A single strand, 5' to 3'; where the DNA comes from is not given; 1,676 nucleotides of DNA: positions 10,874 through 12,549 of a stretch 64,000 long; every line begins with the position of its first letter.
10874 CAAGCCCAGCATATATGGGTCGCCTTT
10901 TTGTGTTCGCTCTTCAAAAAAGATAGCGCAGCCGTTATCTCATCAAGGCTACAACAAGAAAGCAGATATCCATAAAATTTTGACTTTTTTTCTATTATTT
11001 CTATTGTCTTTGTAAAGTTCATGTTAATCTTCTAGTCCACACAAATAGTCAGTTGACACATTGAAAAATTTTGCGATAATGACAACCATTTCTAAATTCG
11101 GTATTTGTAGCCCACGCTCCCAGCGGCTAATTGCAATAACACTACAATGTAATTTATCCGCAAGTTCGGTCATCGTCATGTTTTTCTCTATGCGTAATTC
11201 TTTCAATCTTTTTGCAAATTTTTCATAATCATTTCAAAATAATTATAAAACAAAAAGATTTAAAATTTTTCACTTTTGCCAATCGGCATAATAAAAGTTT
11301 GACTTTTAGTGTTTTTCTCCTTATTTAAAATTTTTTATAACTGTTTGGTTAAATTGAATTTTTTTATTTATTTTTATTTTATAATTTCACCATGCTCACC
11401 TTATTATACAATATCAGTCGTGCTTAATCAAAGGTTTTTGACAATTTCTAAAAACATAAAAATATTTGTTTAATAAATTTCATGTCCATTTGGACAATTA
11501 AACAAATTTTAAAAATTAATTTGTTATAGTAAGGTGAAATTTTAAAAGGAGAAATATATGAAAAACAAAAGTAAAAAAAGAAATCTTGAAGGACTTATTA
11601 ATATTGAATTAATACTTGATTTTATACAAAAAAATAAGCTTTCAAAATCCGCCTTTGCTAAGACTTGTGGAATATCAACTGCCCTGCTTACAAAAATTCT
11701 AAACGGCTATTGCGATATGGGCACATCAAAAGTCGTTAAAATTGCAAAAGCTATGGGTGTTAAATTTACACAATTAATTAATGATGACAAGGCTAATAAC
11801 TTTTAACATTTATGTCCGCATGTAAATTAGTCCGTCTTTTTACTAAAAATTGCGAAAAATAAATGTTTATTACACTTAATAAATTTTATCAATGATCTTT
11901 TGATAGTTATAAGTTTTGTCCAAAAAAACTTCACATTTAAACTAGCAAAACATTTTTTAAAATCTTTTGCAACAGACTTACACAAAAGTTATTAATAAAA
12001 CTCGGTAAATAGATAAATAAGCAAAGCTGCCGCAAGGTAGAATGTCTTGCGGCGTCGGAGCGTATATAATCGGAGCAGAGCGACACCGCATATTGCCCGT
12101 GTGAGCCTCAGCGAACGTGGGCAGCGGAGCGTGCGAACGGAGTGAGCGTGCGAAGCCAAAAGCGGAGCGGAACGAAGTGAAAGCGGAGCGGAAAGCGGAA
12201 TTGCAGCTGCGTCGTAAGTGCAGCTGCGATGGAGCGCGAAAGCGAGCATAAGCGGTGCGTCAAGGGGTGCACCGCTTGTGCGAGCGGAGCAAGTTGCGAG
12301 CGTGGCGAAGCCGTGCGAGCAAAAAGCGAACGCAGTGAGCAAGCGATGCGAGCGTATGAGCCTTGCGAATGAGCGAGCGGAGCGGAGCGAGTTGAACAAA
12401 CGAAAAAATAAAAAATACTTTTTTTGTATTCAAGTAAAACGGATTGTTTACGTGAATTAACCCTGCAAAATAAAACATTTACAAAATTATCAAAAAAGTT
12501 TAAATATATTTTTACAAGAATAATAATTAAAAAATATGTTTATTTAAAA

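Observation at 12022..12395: GC-rich structured repeat family in an AT-rich genome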

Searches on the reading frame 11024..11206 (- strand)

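Call 106: search_protein_families(library=pfam, proteins=[window:11024-11206:-], max_evalue=0.001)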
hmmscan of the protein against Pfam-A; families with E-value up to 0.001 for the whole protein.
window:11024-11206:- (60 aa): 4 families
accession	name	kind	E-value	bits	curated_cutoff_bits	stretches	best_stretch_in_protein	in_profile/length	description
PF01381.28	HTH_3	-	8.8e-18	64.5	23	1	1-55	1-55/55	Helix-turn-helix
PF12844.13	HTH_19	-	1.7e-07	31.5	30.2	1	2-56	5-59/64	Helix-turn-helix domain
PF13560.12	HTH_31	-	1.9e-07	31.7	27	1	2-52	7-58/64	Helix-turn-helix domain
PF13443.12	HTH_26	-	0.00051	20.7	22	1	2-52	3-54/63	Cro/C1-type HTH DNA-binding domain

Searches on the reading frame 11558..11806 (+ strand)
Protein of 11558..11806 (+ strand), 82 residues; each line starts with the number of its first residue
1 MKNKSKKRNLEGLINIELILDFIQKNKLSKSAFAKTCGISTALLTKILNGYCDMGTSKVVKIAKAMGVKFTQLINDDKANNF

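Call 106: search_protein_families(library=pfam, proteins=[window:11558-11806:+], max_evalue=0.001)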
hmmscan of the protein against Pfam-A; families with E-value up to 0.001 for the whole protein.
window:11558-11806:+ (82 aa): 3 families
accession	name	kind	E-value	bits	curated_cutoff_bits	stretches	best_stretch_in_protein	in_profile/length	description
PF13443.12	HTH_26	-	1.5e-06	28.8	22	1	22-76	5-60/63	Cro/C1-type HTH DNA-binding domain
PF01381.28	HTH_3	-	4.1e-06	27.2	23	1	24-72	6-54/55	Helix-turn-helix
PF13744.12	HTH_37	-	0.00033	20.8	27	1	17-69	21-74/80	Helix-turn-helix domain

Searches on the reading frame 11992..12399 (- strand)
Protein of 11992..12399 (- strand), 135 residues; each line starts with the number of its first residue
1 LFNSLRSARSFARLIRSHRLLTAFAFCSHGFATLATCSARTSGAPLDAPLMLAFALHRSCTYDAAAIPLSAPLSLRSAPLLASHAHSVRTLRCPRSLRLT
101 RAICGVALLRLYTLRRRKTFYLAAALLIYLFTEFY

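Call 42: find_homologous_proteins(query=window:11992-12399:-, max_evalue=0.01)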
Query window:11992-12399:-: 208 candidates shared short words with the query, none scored E <= 0.01.
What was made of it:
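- Tried and rejected: The 135-aa minus-strand ORF gave nothing (call 42).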

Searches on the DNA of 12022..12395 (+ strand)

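Call 47: build_rna_model(alignment_id=A4, structure=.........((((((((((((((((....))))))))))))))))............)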
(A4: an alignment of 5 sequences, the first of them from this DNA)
Model R1 built from alignment A4 (5 sequences, 57 columns); structure: as given.
model positions 55; base pairs 16; branch points 0; effective number of sequences 2.95; information 1.011 bits per position. Calibrated on 0.2 Mb of random sequence (short: E-values are rough).
structure used (alignment columns):
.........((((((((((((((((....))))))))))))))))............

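Call 48: search_with_rna_model(model_id=R1, source=window, filters=off, max_evalue=10)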
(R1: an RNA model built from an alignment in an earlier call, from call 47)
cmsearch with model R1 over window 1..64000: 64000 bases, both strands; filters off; matches with E-value up to 10: 35.
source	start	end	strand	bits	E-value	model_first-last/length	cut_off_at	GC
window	17198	17252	+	79.9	5.5e-18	1-55/55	no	0.6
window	12238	12293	+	77.7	1.9e-17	1-55/55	no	0.62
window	17494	17549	+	76.2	4.8e-17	1-55/55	no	0.62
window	59781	59835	+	72.1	5.1e-16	1-55/55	no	0.75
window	17552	17586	+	25.8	0.00021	5-55/55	no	0.66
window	17255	17287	+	24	0.00058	5-55/55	no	0.76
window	17206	17240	-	22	0.0019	9-43/55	no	0.63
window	17503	17537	-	22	0.0019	9-43/55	no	0.63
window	17131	17152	+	20.7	0.004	1-55/55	no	0.64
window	12191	12236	+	20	0.0062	1-55/55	no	0.59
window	12344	12386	+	18.7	0.013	1-55/55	no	0.63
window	12246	12281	-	15.3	0.089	9-43/55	no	0.64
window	12016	12064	+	15.2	0.097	1-55/55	no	0.53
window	54555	54575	+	13.1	0.32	1-55/55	no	0.48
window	17099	17126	+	12.7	0.4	1-55/55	no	0.64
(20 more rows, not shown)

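Call 49: search_with_rna_model(model_id=R1, sources=[L001, L002, L003, L004, L005, L030, L032, L039, L040, L041, L042, L043, L044, L045, L046, L047, L048, L049, L050, L051], max_evalue=1)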
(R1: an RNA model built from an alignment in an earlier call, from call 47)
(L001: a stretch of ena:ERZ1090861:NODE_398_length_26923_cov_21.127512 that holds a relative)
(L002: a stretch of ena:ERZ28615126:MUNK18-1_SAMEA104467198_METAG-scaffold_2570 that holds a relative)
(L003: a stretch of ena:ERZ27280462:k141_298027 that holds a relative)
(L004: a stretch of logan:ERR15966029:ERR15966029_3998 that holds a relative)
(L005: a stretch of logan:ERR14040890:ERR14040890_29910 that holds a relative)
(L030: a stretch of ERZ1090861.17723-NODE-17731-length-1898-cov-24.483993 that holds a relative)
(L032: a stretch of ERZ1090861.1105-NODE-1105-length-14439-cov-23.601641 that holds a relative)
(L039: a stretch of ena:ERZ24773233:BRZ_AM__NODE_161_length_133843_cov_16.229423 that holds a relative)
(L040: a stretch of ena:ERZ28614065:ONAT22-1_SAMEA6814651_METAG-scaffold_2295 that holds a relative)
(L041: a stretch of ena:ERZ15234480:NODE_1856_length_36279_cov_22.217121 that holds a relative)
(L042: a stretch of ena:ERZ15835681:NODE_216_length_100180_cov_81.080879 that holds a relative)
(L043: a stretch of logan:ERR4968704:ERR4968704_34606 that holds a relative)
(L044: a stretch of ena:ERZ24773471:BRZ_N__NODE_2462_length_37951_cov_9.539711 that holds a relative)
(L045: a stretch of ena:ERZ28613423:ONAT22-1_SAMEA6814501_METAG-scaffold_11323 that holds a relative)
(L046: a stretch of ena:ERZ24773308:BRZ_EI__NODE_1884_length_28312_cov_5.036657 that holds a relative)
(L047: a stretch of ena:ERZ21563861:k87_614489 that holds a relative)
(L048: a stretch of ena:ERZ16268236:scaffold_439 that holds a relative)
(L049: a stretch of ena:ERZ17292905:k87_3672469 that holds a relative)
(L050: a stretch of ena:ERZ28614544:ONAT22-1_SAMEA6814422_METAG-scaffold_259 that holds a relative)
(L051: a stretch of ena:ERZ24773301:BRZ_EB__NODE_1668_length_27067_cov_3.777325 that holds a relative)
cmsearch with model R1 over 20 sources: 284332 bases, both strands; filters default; matches with E-value up to 1: 31.
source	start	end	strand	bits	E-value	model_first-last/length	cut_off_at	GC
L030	110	164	+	82.1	6.7e-18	1-55/55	no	0.71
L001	5179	5233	-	79.9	2.4e-17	1-55/55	no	0.6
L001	10139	10194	-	77.8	8.5e-17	1-55/55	no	0.62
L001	4881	4936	-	76.2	2.1e-16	1-55/55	no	0.62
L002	3413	3468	-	73.2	1.2e-15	1-55/55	no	0.62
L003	3392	3447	-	73.2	1.2e-15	1-55/55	no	0.62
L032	11201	11255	+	72.1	2.3e-15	1-55/55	no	0.75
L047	6117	6172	-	71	4.1e-15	1-55/55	no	0.68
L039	9853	9909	-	50.1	7.6e-10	1-55/55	no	0.67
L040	9853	9909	-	50.1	7.6e-10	1-55/55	no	0.67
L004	1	33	-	38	8.3e-07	1-33/55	3'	0.58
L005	1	33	-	38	8.3e-07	1-33/55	3'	0.58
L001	4792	4830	-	30.2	7.4e-05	1-55/55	no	0.64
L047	6267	6305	-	25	0.0015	1-55/55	no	0.56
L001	5144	5176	-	24.1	0.0026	5-55/55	no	0.76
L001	4893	4927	+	22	0.0086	9-43/55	no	0.63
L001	5191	5225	+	22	0.0086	9-43/55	no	0.63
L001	5279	5300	-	20.7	0.018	1-55/55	no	0.64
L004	79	100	-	20.7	0.018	1-55/55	no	0.64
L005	79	100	-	20.7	0.018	1-55/55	no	0.64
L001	10196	10241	-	20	0.027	1-55/55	no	0.59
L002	3470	3515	-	20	0.027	1-55/55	no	0.59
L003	3449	3494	-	20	0.027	1-55/55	no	0.59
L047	6049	6089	-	18.9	0.05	1-55/55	no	0.66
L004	4833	4875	-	18.7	0.056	1-55/55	no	0.63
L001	10046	10088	-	18.7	0.056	1-55/55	no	0.63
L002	3320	3362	-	18.7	0.056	1-55/55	no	0.63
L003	3299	3341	-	18.7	0.056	1-55/55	no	0.63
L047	6419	6446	-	17.1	0.14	1-55/55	no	0.64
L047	6367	6411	-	16.8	0.17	1-55/55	no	0.6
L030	118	152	-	14.9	0.5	9-43/55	no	0.77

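Call 59: search_dna_similar(query=window:12022-12395:+, collection=plasmids, mode=distant, max_evalue=0.001, max_rows=10)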
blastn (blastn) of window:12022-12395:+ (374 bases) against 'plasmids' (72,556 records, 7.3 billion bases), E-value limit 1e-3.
No match.

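Call 60: search_dna_similar(query=window:12022-12395:+, collection=phages, mode=distant, max_evalue=0.001, max_rows=10)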
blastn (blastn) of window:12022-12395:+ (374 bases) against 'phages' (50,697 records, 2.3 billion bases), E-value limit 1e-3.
No match.
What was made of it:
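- Tried and rejected: No match (calls 59, 60).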

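Call 90: search_with_rna_model(model_id=R1, sources=[window, L030, L039, L047], max_evalue=0.000001, make_alignment=true)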
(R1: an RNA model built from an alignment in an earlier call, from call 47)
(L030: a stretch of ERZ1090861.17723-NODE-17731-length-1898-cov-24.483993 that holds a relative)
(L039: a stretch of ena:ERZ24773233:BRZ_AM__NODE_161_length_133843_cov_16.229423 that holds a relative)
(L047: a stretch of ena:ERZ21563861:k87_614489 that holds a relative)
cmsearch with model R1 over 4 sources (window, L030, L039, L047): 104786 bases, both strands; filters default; matches with E-value up to 0.000001: 7.
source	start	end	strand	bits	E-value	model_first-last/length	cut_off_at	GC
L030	110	164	+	82.1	2.5e-18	1-55/55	no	0.71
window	17198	17252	+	79.9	8.9e-18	1-55/55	no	0.6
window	12238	12293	+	77.8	3.1e-17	1-55/55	no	0.62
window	17494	17549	+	76.2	7.9e-17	1-55/55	no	0.62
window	59781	59835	+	72.1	8.4e-16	1-55/55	no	0.75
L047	6117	6172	-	71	1.5e-15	1-55/55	no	0.68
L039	9853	9909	-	50.1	2.8e-10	1-55/55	no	0.67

Alignment A8: 7 matches aligned to the model, 58 columns, each read 5' to 3' on its own strand. Consensus structure (alignment columns), stored with it:
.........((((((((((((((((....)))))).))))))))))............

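Call 98: search_with_rna_model(model_id=R1, sources=[L054, L055, L053, L052], max_evalue=1, show_alignments=2)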
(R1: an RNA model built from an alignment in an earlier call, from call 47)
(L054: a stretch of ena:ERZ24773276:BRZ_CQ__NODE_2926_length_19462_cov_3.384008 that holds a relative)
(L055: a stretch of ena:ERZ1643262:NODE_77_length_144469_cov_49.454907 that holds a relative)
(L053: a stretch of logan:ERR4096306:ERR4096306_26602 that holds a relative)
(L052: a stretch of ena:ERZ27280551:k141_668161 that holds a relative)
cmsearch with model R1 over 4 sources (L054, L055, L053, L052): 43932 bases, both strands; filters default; matches with E-value up to 1: 6.
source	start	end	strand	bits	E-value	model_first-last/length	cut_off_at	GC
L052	527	582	-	77.8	1.3e-17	1-55/55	no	0.62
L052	584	629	-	20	0.0042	1-55/55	no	0.59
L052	434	476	-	18.7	0.0087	1-55/55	no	0.63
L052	644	662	-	11.8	0.48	1-55/55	no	0.53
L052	674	713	-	11.6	0.52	1-55/55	no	0.68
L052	477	498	-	11.1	0.72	1-55/55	no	0.5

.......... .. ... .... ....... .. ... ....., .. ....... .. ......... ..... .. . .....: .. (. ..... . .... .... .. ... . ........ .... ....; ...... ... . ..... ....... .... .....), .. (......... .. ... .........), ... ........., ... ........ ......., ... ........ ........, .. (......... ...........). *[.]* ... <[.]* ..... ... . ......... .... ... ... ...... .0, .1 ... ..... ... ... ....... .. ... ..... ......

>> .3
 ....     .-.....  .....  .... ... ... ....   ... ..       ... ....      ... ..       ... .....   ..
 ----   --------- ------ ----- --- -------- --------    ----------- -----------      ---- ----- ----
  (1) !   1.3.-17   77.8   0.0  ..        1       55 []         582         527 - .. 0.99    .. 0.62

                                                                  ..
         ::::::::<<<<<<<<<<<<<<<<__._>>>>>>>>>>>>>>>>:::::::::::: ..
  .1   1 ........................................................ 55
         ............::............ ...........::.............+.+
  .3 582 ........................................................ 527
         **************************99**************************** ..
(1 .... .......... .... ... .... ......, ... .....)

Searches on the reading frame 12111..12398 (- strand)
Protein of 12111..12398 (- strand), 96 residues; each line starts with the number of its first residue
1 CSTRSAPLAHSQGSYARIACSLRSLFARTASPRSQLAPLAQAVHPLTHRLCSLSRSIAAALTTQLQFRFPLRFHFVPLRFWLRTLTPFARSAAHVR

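Call 74: search_protein_representatives(protein=window:12111-12398:-)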
Query: 96 residues. Proteins with E-value up to 0.001 (for the whole library): 1; up to 1e-10: 1; up to 1e-30: 1. The best 1 are listed.
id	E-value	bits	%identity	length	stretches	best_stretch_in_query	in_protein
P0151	3.7e-53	193.6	100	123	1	1-96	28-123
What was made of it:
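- Tried and rejected: A full HMMER pass over 1.84 billion proteins found only itself (call 74).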
